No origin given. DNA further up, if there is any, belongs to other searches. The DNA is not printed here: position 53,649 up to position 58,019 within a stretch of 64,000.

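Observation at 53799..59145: Two-gene ATPase-nuclease unit: a NACHT NTPase with a C-terminal PD-(D/E)xK module, coupled to a DUF4143 AAA ATPase (candidate undescribed defence system)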

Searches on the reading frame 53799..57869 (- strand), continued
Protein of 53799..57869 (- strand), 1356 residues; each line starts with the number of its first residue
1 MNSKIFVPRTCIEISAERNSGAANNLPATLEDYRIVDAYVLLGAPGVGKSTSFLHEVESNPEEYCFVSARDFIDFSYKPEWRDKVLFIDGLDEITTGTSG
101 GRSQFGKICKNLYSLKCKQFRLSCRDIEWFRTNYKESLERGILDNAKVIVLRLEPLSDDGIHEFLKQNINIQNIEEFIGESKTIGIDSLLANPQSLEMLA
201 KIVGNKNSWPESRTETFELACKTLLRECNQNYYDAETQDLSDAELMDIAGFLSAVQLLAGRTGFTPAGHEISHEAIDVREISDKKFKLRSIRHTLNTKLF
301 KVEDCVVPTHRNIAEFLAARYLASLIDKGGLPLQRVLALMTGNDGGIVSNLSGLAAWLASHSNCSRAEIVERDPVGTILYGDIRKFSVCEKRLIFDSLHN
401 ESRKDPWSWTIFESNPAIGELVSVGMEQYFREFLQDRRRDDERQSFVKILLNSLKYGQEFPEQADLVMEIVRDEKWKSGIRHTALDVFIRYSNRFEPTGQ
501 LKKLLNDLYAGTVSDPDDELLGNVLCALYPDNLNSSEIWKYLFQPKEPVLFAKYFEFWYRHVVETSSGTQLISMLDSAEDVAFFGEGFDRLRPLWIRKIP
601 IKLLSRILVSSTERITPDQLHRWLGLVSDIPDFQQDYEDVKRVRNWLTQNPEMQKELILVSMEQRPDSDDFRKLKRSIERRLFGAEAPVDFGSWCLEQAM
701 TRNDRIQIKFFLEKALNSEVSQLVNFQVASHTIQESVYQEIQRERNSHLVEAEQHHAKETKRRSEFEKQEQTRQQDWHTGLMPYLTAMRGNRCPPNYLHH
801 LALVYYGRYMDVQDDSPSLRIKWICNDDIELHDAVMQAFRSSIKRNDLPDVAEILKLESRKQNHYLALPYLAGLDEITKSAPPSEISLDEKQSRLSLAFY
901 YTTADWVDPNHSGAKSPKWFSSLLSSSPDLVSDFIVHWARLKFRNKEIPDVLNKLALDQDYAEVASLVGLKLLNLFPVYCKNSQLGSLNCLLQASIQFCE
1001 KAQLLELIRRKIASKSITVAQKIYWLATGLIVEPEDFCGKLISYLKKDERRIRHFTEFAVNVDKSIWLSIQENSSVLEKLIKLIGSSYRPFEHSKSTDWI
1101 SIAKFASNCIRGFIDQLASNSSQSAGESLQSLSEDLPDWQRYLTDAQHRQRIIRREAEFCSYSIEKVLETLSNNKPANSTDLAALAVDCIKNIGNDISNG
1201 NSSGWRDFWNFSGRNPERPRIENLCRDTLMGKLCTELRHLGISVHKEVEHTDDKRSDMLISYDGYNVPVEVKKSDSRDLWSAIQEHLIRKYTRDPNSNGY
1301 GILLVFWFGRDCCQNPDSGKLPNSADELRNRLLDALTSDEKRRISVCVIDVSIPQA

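Call 37: get_annotated_region(hit=H12, flank=6000)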
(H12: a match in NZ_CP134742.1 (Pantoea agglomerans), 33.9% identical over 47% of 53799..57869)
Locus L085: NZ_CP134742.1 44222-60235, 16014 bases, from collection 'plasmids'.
description: Pantoea agglomerans strain FC61912-B plasmid pFC61912-B_E, complete sequence
organism: Pantoea agglomerans (NCBI taxid 549)
taxonomy: Bacteria; Pseudomonadota; Gammaproteobacteria; Enterobacterales; Erwiniaceae; Pantoea; Pantoea agglomerans
host: -; source: cell culture,Water from creek adjacent to crop field; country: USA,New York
typing (MOB-suite, as given by PLSDB): non-mobilizable; replicon rep_cluster_2315; mating-pair formation MPF_G
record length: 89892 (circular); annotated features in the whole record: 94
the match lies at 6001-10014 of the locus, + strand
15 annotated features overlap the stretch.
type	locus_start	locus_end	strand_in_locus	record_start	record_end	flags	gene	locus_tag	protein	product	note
CDS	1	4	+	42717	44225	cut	-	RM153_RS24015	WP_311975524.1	conjugal transfer protein TraG N-terminal domain-containing protein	-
CDS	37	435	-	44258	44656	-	-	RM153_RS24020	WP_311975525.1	hypothetical protein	-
CDS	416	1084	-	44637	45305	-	-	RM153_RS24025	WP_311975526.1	recombinase family protein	GO:0006310 - DNA recombination [Evidence IEA]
CDS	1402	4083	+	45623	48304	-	ppl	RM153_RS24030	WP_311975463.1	anti-phage protein Ppl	GO:0051607 - defense response to virus [Evidence IEA]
CDS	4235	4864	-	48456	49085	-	-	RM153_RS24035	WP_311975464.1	hypothetical protein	-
CDS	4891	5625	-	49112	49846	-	-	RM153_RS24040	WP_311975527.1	tyrosine-type recombinase/integrase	GO:0015074 - DNA integration [Evidence IEA]; GO:0006310 - DNA recombination [Evidence IEA]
CDS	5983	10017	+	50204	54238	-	-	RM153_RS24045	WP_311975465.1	hypothetical protein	-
CDS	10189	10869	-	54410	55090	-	-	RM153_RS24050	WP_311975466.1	hypothetical protein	-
CDS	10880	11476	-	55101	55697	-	-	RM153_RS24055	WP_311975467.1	hypothetical protein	-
CDS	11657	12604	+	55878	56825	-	-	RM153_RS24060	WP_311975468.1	Abi family protein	-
CDS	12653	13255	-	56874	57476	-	-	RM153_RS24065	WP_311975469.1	hypothetical protein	-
CDS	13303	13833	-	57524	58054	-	-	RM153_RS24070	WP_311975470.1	hypothetical protein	-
CDS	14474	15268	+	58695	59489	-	-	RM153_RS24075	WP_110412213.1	ParA family protein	-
CDS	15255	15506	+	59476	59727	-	-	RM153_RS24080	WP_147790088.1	hypothetical protein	-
CDS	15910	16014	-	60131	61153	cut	umuC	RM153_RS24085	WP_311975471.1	translesion error-prone DNA polymerase V subunit UmuC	GO:0006281 - DNA repair [Evidence IEA]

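Call 38: get_annotated_region(hit=H1, flank=6000)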
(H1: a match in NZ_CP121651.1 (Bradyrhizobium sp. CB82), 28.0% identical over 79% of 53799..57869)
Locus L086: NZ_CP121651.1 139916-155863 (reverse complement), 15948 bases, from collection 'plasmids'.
description: Bradyrhizobium sp. CB82 plasmid pCB82_1, complete sequence
organism: Bradyrhizobium sp. CB82 (NCBI taxid 3039159)
taxonomy: Bacteria; Pseudomonadota; Alphaproteobacteria; Hyphomicrobiales; Nitrobacteraceae; Bradyrhizobium; Bradyrhizobium sp. CB82
host: -; source: Stylosanthes guianensis,cell culture; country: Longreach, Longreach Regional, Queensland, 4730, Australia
typing (MOB-suite, as given by PLSDB): conjugative; replicon rep_cluster_506; relaxase MOBP; mating-pair formation MPF_T
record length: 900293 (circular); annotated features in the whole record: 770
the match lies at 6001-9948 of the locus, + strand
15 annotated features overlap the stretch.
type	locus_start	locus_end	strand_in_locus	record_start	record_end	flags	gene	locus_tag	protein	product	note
CDS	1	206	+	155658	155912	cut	-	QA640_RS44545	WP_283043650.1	nuclear transport factor 2 family protein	-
CDS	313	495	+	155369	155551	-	-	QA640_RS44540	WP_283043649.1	hypothetical protein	-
CDS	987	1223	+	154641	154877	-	-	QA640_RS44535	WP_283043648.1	hypothetical protein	-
CDS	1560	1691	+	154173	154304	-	-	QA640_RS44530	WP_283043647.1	hypothetical protein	-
CDS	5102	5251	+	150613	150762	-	-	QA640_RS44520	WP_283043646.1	hypothetical protein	-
CDS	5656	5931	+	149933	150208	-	-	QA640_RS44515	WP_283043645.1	DUF6680 family protein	-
CDS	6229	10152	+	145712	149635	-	-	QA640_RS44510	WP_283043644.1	hypothetical protein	-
CDS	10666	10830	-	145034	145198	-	-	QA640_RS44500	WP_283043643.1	hypothetical protein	-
CDS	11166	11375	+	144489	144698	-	-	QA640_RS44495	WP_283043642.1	hypothetical protein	-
CDS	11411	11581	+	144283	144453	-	-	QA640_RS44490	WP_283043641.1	hypothetical protein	-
CDS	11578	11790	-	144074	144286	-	-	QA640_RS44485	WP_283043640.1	hypothetical protein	-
CDS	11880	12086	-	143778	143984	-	-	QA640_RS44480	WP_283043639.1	hypothetical protein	-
CDS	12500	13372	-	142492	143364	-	-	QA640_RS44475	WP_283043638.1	ABC transporter substrate-binding protein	-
CDS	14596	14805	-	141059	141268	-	-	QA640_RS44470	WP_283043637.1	hypothetical protein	-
CDS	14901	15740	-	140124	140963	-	-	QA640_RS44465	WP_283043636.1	methyltransferase domain-containing protein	-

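Call 40: search_protein_families(library=ncbifam, proteins=[L084:5914-9945:+, L085:5983-10017:+, L086:6229-10152:+, P0004, P0020, P0075, P0110], max_evalue=1e-10)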
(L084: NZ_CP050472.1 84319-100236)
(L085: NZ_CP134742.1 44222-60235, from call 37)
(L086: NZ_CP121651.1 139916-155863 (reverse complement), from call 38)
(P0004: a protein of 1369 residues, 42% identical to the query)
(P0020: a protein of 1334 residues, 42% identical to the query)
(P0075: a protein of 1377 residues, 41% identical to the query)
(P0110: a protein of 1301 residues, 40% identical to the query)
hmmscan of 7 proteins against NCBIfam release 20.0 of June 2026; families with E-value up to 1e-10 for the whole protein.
L084:5914-9945:+ (1343 aa): 2 families
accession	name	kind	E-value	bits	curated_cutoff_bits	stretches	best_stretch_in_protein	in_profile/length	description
NF058535.1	antiphage_EruA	equivalog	5e-233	777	1000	1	21-1332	19-1318/1318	NACHT domain-containing antiphage protein EruA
NF058534.1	antiphage_HyoA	equivalog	9.6e-38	129.5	1200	1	135-1288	201-1380/1430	NACHT domain-containing antiphage protein HyoA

L085:5983-10017:+ (1344 aa): 2 families
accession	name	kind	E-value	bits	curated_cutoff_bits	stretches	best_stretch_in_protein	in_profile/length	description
NF058535.1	antiphage_EruA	equivalog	1.3e-232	775.6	1000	1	24-1344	15-1318/1318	NACHT domain-containing antiphage protein EruA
NF058534.1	antiphage_HyoA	equivalog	3.3e-24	84.6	1200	1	136-647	197-722/1430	NACHT domain-containing antiphage protein HyoA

L086:6229-10152:+ (1307 aa): 2 families
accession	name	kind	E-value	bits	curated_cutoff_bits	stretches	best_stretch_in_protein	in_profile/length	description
NF058535.1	antiphage_EruA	equivalog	0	1034.8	1000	1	2-1240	93-1318/1318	NACHT domain-containing antiphage protein EruA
NF058534.1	antiphage_HyoA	equivalog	1e-33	116.1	1200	1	41-918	200-1099/1430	NACHT domain-containing antiphage protein HyoA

P0004 (1369 aa): 2 families
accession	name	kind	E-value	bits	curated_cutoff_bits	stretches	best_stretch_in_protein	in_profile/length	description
NF058535.1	antiphage_EruA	equivalog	4.9e-281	936.1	1000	1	26-1364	15-1317/1318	NACHT domain-containing antiphage protein EruA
NF058534.1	antiphage_HyoA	equivalog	2.7e-55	187.7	1200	1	132-1323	189-1383/1430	NACHT domain-containing antiphage protein HyoA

P0020 (1334 aa): 2 families
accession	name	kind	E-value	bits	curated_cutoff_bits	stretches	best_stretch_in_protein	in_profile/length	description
NF058535.1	antiphage_EruA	equivalog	2.5e-269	897.3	1000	1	25-1331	15-1318/1318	NACHT domain-containing antiphage protein EruA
NF058534.1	antiphage_HyoA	equivalog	5.8e-52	176.6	1200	2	131-1032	189-1112/1430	NACHT domain-containing antiphage protein HyoA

P0075 (1377 aa): 2 families
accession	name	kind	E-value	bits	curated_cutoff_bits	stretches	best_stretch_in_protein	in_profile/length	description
NF058535.1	antiphage_EruA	equivalog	2.4e-279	930.4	1000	1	21-1374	11-1318/1318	NACHT domain-containing antiphage protein EruA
NF058534.1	antiphage_HyoA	equivalog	9.7e-55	185.8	1200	2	139-798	197-839/1430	NACHT domain-containing antiphage protein HyoA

P0110 (1301 aa): 2 families
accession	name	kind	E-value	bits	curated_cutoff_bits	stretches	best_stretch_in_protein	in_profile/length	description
NF058535.1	antiphage_EruA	equivalog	1.9e-274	914.2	1000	2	18-665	8-639/1318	NACHT domain-containing antiphage protein EruA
NF058534.1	antiphage_HyoA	equivalog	3.9e-53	180.5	1200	2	139-604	196-652/1430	NACHT domain-containing antiphage protein HyoA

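Call 42: search_solved_structures(query=A2, max_evalue=1)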
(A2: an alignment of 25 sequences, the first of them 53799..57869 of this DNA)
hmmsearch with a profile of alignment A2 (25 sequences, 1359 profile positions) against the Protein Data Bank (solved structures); distinct sequences matched with E-value up to 1: 2.
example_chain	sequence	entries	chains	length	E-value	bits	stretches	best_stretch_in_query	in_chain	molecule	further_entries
5mlc_9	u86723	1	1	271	0.039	14.7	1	736-812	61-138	Ribosome-recycling factor, chloroplastic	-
6eri_Az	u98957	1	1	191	0.052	14.3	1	762-813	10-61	Ribosome-recycling factor, chloroplastic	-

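Call 43: search_protein_families(library=pfam, alignment_id=A2, max_evalue=1)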
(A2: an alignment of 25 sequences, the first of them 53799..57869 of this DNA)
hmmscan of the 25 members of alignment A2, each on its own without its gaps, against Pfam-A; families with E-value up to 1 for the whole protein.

A. member 1, window:53799-57869:- (1356 aa): 2 families
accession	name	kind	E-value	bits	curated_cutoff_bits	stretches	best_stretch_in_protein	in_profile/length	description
PF22526.2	DUF7000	-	0.13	12.4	27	1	631-682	92-145/156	Domain of unknown function (DUF7000)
PF13401.12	AAA_22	-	0.22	12.3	27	0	39-82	8-33/130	AAA domain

B. families by the number of members that match (of 25 scanned): 32 families (the first 25 are shown)
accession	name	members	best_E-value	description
PF13401.12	AAA_22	6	0.039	AAA domain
PF13646.12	HEAT_2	3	0.0019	HEAT repeats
PF25199.1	nSTAND_NTPase5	2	0.01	Novel STAND NTPase 5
PF13481.12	AAA_25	2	0.059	AAA domain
PF22588.2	dCache_1_like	2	0.072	Histidine kinase sensor domain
PF13191.12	AAA_16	1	0.011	AAA ATPase domain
PF25786.1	HEAT_GCN1_C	1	0.015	GCN1-like, C-terminal HEAT repeats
PF20644.2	Rrn7_cyclin_N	1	0.028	Rrn7/TAF1B, N-terminal cyclin domain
PF14022.11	DUF4238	1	0.029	Protein of unknown function (DUF4238)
PF14969.11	DUF4508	1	0.038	Domain of unknown function (DUF4508)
PF05729.18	NACHT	1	0.047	NACHT domain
PF20701.3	HetE-N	1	0.064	Het-E N-terminal domain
PF01695.23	IstB_IS21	1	0.071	IstB-like ATP binding protein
PF10124.15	Mu-like_gpT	1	0.082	Mu-like prophage major head subunit gpT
PF07538.16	ChW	1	0.093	Clostridial hydrophobic W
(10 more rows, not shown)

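Call 56: search_protein_families(library=padloc, alignment_id=A5, max_evalue=0.00001)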
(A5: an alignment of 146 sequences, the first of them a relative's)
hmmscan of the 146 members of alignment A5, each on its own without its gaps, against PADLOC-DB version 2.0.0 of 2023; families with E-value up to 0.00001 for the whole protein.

A. member 1, L004:6821-7573:- (250 aa): 0 families

B. families by the number of members that match (of 146 scanned): 146 families (the first 25 are shown)
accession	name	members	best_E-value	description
PDLC03371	MTase_II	5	4.3e-25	Type II methyltransferase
PDLC03299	MTase_II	5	9.4e-25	Type II methyltransferase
PDLC04134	mad2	4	2.4e-56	mads_2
PDLC03353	MTase_II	4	4e-35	Type II methyltransferase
PDLC03387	MTase_II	4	3.5e-32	Type II methyltransferase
PDLC03339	MTase_II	4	1.8e-29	Type II methyltransferase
PDLC03216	MTase_II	4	4.4e-22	Type II methyltransferase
PDLC03644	MTase_III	3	1.5e-162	Type III methyltransferase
PDLC03632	MTase_III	3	9.7e-144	Type III methyltransferase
PDLC03325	MTase_II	3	6e-138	Type II methyltransferase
PDLC03636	MTase_III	3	2e-84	Type III methyltransferase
PDLC03635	MTase_III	3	1.6e-50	Type III methyltransferase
PDLC03638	MTase_III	3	1.9e-43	Type III methyltransferase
PDLC03354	MTase_II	3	3.2e-43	Type II methyltransferase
PDLC03350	MTase_II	3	4.3e-32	Type II methyltransferase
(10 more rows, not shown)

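Call 57: search_protein_families(library=pfam, alignment_id=A5, max_evalue=0.00001)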
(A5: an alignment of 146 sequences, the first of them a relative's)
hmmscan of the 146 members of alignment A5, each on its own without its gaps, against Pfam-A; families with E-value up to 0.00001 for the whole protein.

A. member 1, L004:6821-7573:- (250 aa): 0 families

B. families by the number of members that match (of 146 scanned): 120 families (the first 25 are shown)
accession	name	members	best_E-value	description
PF01555.25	N6_N4_Mtase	5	1.1e-40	DNA methylase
PF01594.21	AI-2E_transport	4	2.6e-65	AI-2E family transporter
PF02653.21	BPD_transp_2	3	2.8e-41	Branched-chain amino acid transport system / permease component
PF07992.20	Pyr_redox_2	2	5.4e-49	Pyridine nucleotide-disulphide oxidoreductase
PF00384.28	Molybdopterin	2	4e-40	Molybdopterin oxidoreductase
PF06853.17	DUF1249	2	1.8e-31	Protein of unknown function (DUF1249)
PF13738.12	Pyr_redox_3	2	1.2e-20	Pyridine nucleotide-disulphide oxidoreductase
PF01568.27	Molydop_binding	2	2e-20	Molydopterin dinucleotide binding domain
PF02661.23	Fic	2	1.1e-17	Fic/DOC family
PF00070.33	Pyr_redox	2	4.2e-16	Pyridine nucleotide-disulphide oxidoreductase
PF00293.34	NUDIX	2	3.8e-15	NUDIX domain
PF05935.17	Arylsulfotrans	2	1.3e-14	Arylsulfotransferase (ASST)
PF13401.12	AAA_22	2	1.5e-12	AAA domain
PF13191.12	AAA_16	2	2.1e-10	AAA ATPase domain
PF04879.21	Molybdop_Fe4S4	2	1.3e-08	Molybdopterin oxidoreductase Fe4S4 domain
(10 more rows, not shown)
